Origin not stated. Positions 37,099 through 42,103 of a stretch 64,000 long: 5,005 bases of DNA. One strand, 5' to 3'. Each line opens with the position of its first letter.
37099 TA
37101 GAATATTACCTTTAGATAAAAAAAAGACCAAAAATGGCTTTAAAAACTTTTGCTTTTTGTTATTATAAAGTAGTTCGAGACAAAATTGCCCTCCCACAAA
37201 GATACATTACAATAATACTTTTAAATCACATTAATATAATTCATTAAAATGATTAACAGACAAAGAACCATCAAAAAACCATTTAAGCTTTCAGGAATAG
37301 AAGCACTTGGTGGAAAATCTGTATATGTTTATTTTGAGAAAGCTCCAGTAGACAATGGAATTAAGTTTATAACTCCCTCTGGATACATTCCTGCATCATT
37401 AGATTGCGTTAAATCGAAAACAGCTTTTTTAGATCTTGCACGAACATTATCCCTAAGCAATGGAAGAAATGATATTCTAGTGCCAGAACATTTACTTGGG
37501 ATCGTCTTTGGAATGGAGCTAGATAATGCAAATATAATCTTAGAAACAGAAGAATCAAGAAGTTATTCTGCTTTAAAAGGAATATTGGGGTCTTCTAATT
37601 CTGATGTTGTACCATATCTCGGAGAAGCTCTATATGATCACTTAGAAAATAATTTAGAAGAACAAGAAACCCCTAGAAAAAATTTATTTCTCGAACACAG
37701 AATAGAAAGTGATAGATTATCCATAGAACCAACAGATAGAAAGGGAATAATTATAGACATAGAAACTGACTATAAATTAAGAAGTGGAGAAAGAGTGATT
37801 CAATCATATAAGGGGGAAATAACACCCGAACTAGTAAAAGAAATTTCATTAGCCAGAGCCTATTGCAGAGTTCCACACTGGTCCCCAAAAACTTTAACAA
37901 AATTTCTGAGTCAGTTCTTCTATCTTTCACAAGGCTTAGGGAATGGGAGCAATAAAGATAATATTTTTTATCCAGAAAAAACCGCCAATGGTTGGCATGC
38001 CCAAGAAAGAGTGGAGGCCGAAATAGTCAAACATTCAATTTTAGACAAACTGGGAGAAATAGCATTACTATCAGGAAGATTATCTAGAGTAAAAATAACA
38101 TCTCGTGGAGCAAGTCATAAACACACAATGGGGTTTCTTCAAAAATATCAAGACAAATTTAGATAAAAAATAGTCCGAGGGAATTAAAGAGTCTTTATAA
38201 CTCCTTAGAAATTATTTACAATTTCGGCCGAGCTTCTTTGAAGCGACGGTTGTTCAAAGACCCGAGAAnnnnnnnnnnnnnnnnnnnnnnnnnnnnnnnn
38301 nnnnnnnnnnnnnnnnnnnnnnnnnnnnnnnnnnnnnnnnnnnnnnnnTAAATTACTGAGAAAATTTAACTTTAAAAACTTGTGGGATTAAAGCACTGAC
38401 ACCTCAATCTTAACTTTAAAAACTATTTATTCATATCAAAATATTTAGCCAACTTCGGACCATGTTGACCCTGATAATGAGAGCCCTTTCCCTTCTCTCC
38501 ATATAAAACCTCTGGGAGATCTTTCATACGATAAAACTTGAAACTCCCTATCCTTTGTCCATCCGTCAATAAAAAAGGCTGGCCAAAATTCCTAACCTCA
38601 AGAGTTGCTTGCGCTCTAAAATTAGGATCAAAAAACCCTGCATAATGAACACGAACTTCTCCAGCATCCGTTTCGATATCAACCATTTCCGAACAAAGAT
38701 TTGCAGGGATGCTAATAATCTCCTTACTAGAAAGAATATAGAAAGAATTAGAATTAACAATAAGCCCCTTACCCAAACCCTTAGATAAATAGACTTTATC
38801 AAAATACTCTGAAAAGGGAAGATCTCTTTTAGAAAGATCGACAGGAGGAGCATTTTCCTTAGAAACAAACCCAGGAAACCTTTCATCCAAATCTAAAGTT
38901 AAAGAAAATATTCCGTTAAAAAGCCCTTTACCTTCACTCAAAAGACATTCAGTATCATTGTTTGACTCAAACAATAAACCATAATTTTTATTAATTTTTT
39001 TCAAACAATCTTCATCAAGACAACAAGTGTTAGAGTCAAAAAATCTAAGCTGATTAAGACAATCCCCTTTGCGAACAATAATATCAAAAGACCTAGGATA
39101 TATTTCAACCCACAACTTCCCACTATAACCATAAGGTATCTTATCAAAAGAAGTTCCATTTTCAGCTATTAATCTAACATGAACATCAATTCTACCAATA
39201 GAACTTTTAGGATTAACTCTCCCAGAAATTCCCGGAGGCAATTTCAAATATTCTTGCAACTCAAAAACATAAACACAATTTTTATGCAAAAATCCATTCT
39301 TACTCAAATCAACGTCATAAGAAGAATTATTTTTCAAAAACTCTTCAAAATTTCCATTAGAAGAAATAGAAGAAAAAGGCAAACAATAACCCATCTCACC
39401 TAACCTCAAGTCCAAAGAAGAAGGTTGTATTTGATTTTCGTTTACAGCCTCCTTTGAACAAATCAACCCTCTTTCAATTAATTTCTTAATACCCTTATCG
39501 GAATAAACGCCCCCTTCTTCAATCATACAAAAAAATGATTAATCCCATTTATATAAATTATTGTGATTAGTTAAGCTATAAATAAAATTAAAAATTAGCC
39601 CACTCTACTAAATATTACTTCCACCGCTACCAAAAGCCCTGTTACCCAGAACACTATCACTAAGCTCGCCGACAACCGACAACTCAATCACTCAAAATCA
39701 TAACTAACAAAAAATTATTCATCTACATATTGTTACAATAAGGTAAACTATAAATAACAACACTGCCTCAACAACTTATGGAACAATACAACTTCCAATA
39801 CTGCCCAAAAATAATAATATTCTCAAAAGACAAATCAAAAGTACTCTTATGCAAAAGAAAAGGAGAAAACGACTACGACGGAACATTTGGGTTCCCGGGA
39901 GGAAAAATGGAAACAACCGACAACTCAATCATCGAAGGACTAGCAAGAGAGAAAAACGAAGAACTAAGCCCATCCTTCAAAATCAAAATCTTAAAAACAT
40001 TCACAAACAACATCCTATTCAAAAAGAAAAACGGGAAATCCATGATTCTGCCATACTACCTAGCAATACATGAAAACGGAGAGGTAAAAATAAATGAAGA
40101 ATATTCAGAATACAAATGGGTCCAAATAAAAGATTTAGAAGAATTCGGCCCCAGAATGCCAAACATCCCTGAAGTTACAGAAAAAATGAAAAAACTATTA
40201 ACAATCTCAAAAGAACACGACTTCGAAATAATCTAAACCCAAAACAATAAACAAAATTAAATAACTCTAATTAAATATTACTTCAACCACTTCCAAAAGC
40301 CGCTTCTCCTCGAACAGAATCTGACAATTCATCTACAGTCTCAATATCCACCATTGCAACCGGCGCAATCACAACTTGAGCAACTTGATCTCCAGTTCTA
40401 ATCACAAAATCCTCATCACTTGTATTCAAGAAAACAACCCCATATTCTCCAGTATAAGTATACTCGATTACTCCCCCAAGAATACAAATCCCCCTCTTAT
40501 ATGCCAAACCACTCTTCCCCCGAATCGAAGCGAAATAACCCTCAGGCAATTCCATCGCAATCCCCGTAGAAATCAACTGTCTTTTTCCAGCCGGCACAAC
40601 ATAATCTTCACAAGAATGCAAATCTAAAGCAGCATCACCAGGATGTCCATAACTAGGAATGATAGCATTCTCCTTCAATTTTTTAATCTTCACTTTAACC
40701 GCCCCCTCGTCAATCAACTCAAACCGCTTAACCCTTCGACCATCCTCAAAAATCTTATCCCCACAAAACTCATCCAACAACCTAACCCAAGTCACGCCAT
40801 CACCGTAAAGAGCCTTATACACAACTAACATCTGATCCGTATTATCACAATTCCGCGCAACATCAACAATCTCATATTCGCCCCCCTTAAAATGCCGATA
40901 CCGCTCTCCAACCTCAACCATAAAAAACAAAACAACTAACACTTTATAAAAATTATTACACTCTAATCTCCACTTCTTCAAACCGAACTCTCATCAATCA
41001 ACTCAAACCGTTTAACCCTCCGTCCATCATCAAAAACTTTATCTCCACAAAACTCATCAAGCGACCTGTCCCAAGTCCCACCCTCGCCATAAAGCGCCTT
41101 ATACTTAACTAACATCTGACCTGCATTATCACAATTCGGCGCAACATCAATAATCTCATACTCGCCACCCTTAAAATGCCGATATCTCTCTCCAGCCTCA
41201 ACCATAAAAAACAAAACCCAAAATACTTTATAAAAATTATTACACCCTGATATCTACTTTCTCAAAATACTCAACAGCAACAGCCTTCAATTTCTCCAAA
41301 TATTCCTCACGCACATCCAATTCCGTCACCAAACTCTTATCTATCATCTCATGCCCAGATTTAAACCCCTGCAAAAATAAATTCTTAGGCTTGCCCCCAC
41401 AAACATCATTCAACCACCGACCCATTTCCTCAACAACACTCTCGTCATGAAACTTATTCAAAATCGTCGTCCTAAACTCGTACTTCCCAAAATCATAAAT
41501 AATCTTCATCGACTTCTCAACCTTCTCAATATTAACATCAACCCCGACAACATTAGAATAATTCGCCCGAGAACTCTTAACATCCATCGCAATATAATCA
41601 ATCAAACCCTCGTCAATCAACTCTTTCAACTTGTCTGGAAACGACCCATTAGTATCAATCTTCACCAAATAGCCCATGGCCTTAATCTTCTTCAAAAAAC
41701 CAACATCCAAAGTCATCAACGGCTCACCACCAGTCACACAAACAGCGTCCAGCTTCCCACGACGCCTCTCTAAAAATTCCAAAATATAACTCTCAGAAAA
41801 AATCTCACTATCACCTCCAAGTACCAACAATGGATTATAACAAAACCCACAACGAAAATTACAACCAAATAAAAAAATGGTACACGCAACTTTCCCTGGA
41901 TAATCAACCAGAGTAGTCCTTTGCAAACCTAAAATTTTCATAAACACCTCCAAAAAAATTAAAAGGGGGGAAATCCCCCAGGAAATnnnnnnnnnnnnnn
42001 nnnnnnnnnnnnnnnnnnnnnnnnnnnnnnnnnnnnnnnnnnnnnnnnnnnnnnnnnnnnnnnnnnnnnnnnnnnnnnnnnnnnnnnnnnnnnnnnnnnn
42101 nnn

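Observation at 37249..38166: LpxC-like zinc deacetylase in an archaeal genome, with no other lipid A genes in view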

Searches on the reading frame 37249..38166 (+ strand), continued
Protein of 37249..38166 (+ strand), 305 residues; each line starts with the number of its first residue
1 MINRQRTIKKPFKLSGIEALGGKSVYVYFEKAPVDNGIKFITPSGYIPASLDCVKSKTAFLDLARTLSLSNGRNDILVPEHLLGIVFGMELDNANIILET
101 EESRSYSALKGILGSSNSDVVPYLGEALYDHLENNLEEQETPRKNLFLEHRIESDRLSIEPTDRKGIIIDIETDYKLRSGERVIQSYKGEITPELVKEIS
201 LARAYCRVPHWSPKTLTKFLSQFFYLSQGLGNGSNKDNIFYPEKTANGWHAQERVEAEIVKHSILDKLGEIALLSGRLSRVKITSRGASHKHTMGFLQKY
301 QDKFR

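Call 68: find_encoding_contigs(protein=P0049, flank=6000, max_places=2)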
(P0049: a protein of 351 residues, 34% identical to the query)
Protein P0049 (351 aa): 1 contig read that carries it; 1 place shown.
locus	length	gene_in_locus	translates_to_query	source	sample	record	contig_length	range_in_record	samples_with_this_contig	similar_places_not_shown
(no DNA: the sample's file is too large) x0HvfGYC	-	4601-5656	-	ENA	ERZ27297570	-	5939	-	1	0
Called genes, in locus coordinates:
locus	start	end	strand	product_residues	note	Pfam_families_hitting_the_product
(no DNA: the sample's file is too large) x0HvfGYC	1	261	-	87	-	?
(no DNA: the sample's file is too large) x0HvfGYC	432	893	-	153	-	PF13384:HTH_23 (faint), PF13592:HTH_33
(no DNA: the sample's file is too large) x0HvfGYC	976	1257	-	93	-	PF01918:Alba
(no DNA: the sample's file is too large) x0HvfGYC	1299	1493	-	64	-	PF00833:Ribosomal_S17e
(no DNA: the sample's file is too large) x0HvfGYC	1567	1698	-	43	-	-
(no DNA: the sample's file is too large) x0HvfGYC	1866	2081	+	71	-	PF04014:MazE_antitoxin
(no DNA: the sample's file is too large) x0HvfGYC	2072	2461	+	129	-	PF01850:PIN (weak)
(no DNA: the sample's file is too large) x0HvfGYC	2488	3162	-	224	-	-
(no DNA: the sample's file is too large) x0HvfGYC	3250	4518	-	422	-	PF01595:CNNM, PF00571:CBS (weak), PF03471:CorC_HlyC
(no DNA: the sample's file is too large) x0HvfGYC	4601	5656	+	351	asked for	PF03331:LpxC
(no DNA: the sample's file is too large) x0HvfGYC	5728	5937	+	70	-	?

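Call 69: find_encoding_contigs(protein=P0055, flank=6000, max_places=2)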
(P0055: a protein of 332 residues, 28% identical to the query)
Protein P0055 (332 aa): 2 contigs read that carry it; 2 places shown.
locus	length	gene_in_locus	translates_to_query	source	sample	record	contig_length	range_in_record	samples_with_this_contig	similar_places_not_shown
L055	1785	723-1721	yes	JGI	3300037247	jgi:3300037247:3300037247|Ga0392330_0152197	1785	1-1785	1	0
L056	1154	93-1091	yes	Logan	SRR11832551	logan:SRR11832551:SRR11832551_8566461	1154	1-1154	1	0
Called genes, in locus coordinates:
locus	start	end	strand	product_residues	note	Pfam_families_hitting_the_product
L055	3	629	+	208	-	?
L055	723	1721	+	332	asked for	PF03331:LpxC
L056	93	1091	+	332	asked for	PF03331:LpxC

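Call 83: find_related_loci(query=P0001, collection=genome_contigs, flank=3000)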
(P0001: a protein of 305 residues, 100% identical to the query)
Query P0001 (305 aa) in genome_contigs; peptide patterns used: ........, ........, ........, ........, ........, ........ (x = any residue, [..] = any of these).
65 stretches matched a pattern, but none encodes a relative of the query by tblastn (E <= 1e-3).

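Call 93: search_protein_families(library=padloc, proteins=[P0001], max_evalue=1)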
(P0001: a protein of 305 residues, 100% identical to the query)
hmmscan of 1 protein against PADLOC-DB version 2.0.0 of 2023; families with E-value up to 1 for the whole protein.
P0001 (305 aa): 1 family
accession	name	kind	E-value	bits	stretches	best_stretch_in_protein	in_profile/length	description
PDLC04030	PD-T4-2_B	-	0.032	11.5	1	264-301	102-139/294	-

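Call 94: search_protein_families(library=phrogs, proteins=[P0001], max_evalue=1)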
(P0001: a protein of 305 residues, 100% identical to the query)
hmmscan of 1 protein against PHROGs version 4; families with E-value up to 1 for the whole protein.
P0001 (305 aa): 1 family
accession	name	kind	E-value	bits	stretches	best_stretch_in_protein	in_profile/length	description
phrog_20720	-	unknown function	0.25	11.1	1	41-121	101-180/460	-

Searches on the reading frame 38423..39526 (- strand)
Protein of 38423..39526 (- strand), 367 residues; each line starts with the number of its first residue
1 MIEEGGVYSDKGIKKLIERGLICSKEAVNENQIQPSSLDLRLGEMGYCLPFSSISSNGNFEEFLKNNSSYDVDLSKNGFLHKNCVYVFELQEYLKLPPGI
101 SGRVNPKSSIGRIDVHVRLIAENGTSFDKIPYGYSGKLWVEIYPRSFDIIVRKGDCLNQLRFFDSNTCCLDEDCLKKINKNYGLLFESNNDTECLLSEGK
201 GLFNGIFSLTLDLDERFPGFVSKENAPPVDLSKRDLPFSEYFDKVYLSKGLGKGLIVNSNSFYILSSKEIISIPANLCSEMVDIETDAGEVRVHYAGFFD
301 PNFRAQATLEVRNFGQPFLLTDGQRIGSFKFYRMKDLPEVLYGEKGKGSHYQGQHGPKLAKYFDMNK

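Call 16: search_protein_families(library=pfam, proteins=[window:38423-39526:-], max_evalue=0.001)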
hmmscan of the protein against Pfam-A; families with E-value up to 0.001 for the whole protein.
window:38423-39526:- (367 aa): 3 families
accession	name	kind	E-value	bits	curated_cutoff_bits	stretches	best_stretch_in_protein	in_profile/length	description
PF06559.16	DCD_N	-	1.2e-52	178.5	21.4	1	6-164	3-162/164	2'-deoxycytidine 5'-triphosphate deaminase (DCD) N-terminal domain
PF22769.1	DCD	-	6.9e-50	169.6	27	2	8-164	2-152/153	dCTP deaminase-like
PF22569.1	DCD_C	-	4.2e-40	137.6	22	1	203-363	24-192/192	2'-deoxycytidine 5'-triphosphate deaminase (DCD), C-terminal domain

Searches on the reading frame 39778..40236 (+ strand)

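Call 16: search_protein_families(library=pfam, proteins=[window:39778-40236:+], max_evalue=0.001)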
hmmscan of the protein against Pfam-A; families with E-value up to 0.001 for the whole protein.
window:39778-40236:+ (152 aa): 3 families
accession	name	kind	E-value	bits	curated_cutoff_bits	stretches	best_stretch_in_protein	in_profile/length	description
PF00293.34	NUDIX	-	9e-12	45.6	21.1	1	13-123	9-123/134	NUDIX domain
PF22327.2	Nudt16-like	-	2e-07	31.5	27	1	33-96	31-93/161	U8 snoRNA-decapping enzyme-like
PF14815.12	NUDIX_4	-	0.00011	22.5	35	1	16-123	6-101/113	NUDIX domain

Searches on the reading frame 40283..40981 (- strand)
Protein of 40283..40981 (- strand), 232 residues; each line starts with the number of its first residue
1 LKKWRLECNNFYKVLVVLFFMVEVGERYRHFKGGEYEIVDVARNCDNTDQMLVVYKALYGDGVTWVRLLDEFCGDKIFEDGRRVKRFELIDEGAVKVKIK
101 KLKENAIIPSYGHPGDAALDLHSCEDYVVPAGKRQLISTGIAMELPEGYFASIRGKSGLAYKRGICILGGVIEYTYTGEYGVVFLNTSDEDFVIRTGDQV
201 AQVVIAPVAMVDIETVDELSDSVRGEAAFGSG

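Call 16: search_protein_families(library=pfam, proteins=[window:40283-40981:-], max_evalue=0.001)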
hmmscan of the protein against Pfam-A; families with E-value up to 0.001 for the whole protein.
window:40283-40981:- (232 aa): 3 families
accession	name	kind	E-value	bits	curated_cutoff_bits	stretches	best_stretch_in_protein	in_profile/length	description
PF00692.24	dUTPase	-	4.9e-29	101.2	22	1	105-231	2-127/129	dUTPase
PF07866.17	DUF1653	-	1.2e-18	67.6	23.5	1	27-88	2-61/62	Protein of unknown function (DUF1653)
PF22769.1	DCD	-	5.5e-05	23.7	27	1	123-206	67-151/153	dCTP deaminase-like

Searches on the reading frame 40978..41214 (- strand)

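Call 16: search_protein_families(library=pfam, proteins=[window:40978-41214:-], max_evalue=0.001)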
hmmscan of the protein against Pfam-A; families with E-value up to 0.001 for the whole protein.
window:40978-41214:- (78 aa): 1 family
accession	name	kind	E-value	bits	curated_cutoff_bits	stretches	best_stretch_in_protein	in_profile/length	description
PF07866.17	DUF1653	-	4.2e-17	62.7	23.5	1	10-71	2-61/62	Protein of unknown function (DUF1653)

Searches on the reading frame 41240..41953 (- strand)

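Call 16: search_protein_families(library=pfam, proteins=[window:41240-41953:-], max_evalue=0.001)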
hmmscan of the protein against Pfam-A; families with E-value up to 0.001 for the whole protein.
window:41240-41953:- (237 aa): 2 families
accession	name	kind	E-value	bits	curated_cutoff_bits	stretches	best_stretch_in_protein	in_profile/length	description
PF04055.27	Radical_SAM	-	4.2e-17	63.3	29.5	1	26-175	2-161/166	Radical SAM superfamily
PF13353.11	Fer4_12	-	1.1e-06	29.4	22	1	22-92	6-79/137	4Fe-4S single cluster domain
